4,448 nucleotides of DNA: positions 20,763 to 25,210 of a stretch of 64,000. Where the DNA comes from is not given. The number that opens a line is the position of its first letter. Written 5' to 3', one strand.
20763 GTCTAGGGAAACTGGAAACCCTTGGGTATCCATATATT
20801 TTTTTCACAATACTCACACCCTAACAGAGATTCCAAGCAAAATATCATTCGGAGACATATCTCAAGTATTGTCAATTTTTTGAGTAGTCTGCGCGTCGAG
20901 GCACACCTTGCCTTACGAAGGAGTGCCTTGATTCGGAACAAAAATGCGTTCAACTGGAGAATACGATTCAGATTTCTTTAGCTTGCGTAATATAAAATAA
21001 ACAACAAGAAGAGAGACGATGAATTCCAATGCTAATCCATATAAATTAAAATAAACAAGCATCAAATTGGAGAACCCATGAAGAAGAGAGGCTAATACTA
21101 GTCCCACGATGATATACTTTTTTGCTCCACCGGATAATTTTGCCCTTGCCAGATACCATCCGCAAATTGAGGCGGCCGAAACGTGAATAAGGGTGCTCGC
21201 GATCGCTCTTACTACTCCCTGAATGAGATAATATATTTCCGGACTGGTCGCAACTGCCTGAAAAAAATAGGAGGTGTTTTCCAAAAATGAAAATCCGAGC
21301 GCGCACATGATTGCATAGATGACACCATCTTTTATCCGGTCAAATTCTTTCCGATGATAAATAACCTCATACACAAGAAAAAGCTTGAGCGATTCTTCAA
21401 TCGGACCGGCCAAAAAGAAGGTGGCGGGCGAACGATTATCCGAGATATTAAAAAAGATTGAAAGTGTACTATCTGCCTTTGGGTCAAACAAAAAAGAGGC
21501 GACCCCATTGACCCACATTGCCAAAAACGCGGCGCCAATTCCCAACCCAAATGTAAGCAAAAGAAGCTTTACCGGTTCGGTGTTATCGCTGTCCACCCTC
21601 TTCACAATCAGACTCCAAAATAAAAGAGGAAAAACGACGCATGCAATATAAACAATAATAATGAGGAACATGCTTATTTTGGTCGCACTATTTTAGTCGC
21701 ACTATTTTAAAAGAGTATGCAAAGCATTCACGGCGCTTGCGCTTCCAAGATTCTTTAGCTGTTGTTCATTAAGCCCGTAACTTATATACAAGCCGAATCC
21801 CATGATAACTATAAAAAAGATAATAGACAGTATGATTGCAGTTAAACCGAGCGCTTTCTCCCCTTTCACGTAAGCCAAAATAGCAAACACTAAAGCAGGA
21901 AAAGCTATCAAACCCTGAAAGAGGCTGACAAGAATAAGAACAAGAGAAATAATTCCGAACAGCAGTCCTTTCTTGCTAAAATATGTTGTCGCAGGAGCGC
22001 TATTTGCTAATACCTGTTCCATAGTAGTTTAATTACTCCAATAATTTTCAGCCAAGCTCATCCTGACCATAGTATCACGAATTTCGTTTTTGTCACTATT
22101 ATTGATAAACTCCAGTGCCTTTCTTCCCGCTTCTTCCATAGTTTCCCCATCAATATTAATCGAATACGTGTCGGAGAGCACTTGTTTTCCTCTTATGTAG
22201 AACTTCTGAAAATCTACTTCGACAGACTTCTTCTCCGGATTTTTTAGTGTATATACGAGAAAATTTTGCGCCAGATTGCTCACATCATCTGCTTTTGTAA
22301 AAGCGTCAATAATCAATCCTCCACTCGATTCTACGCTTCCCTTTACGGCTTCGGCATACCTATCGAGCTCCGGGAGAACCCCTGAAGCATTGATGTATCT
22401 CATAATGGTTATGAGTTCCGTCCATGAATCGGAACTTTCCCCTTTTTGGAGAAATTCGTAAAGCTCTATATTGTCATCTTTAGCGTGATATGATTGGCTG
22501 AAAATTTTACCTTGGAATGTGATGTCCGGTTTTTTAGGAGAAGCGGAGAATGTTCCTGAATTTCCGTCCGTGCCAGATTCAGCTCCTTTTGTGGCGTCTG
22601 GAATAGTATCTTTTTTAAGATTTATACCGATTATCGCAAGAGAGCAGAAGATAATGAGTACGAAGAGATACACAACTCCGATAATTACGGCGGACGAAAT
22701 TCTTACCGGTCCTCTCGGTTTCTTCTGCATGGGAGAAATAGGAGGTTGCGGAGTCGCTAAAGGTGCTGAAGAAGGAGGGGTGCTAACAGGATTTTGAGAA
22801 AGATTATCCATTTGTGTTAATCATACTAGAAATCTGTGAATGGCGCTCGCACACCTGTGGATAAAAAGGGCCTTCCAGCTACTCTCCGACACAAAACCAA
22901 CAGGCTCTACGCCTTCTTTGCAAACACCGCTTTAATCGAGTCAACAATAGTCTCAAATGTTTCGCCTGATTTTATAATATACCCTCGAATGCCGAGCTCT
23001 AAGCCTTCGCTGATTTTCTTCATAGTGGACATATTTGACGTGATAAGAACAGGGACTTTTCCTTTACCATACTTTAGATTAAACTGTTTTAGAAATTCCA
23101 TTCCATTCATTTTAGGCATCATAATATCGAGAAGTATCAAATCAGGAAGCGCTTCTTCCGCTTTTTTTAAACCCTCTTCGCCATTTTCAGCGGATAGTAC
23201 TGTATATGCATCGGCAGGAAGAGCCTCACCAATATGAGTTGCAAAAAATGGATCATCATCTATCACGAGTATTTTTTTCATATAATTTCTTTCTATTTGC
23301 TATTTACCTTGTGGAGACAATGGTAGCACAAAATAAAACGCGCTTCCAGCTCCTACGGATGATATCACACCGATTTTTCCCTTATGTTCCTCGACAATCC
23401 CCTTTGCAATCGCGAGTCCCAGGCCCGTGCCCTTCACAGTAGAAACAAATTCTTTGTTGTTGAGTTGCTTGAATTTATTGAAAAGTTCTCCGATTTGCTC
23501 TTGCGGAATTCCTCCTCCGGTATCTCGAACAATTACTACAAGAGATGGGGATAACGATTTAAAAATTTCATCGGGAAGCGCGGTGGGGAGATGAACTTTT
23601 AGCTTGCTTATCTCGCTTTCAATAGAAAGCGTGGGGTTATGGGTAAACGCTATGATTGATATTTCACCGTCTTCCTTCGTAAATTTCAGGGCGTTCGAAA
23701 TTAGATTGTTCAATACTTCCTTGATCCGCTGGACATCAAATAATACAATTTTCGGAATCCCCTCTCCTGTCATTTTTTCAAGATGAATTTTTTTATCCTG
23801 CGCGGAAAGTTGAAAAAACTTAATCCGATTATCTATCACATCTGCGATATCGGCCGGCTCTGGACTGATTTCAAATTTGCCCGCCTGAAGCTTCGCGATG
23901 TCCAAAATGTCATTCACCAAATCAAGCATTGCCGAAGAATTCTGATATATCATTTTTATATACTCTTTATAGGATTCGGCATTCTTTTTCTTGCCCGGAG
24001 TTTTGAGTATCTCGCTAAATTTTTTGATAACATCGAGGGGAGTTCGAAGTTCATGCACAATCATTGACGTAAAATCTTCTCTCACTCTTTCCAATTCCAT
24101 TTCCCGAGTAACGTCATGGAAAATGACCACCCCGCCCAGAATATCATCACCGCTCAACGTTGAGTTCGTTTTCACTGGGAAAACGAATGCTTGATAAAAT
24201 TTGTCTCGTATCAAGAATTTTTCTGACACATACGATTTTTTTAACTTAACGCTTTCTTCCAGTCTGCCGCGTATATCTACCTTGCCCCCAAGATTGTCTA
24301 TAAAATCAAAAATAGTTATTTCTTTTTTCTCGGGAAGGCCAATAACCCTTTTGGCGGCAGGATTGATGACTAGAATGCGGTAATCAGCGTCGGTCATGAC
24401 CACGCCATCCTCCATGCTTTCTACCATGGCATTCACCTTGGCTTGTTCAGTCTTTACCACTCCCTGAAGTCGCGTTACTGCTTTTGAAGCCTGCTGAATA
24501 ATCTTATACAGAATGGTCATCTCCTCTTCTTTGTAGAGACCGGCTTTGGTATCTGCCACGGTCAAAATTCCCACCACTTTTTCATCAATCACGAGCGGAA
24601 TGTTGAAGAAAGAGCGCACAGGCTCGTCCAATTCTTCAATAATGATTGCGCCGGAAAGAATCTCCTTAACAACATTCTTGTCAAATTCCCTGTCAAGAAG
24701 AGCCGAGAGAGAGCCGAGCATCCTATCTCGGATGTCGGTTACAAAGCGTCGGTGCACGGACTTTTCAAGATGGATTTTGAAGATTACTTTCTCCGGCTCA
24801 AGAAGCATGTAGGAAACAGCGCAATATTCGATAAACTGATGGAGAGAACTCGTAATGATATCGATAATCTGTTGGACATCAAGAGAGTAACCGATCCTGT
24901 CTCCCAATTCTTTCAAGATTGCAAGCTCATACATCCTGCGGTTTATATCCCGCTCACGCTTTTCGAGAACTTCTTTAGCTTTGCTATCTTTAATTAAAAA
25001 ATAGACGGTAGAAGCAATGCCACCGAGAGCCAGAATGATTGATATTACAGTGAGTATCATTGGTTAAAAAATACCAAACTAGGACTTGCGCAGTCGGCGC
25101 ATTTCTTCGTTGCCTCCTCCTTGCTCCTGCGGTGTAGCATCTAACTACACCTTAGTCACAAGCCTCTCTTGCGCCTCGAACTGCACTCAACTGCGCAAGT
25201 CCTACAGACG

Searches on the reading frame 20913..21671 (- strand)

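Call 9: search_protein_families(library=pfam, proteins=[window:20913-21671:-], max_evalue=0.01)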
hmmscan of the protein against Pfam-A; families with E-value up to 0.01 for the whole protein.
window:20913-21671:- (252 aa): 2 families
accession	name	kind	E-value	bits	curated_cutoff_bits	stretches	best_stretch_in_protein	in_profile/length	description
PF13367.11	PrsW-protease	-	9.1e-36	123.7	23.5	1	32-227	1-194/196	PrsW family intramembrane metalloprotease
PF16079.10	Phage_holin_5_2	-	0.0083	16.8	29.2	0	108-163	13-70/76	Phage holin family Hol44, in holin superfamily V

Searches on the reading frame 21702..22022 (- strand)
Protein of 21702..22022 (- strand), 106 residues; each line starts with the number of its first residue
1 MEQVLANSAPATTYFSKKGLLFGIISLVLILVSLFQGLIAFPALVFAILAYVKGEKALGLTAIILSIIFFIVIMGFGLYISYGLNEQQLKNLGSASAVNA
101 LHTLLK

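Call 9: search_protein_families(library=pfam, proteins=[window:21702-22022:-], max_evalue=0.01)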
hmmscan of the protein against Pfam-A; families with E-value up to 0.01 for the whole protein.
window:21702-22022:- (106 aa): 1 family
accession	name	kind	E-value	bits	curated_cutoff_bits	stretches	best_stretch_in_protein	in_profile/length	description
PF13273.12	DUF4064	-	0.00069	20.2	32.1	1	53-97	3-46/102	Protein of unknown function (DUF4064)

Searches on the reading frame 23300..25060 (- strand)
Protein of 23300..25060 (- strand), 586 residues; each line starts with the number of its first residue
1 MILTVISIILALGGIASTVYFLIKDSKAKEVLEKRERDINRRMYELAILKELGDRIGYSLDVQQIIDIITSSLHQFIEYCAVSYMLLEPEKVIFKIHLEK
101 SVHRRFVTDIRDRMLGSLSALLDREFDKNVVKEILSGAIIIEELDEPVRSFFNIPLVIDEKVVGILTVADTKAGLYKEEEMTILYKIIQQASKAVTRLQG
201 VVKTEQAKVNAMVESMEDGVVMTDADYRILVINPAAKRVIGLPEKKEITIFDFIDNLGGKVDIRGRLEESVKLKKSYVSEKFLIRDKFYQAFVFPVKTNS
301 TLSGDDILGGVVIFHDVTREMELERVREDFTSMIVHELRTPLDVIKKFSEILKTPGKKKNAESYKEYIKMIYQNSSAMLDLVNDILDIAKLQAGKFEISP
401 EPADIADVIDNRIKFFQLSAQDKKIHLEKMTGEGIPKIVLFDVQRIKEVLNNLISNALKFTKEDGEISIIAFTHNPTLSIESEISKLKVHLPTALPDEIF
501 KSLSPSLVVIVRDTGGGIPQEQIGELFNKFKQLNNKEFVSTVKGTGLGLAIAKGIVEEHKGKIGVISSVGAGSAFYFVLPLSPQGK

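Call 9: search_protein_families(library=pfam, proteins=[window:23300-25060:-], max_evalue=0.01)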
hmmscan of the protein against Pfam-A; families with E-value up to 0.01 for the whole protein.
window:23300-25060:- (586 aa): 10 families
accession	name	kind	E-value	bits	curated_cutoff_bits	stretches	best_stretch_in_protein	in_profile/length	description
PF02518.31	HATPase_c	-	3.7e-21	76.1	26.4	1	442-582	2-110/111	Histidine kinase-, DNA gyrase B-, and HSP90-like ATPase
PF00512.31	HisKA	-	2.3e-16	60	26.9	1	327-394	2-66/66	His Kinase A (phospho-acceptor) domain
PF13185.12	GAF_2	-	7.8e-07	29.8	28.6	1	60-195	2-135/136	GAF domain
PF13188.13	PAS_8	-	1.1e-05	25.5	21.8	1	209-257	3-53/65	PAS domain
PF00989.32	PAS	-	7.5e-05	23.2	22.6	1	209-247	3-40/113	PAS fold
PF13426.13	PAS_9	-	0.0001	23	27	1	218-318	2-102/103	PAS domain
PF01590.32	GAF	-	0.00052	21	22.4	1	62-195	2-133/133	GAF domain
PF21681.2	Csa5_I-A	-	0.0047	17.5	30.3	0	53-83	25-57/158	Type-I-A Cascade subunit Csa5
PF12860.13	PAS_7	-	0.0049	17.4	27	0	213-269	1-61/115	PAS fold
PF13492.12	GAF_3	-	0.0056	17.5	27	0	64-195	4-127/129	GAF domain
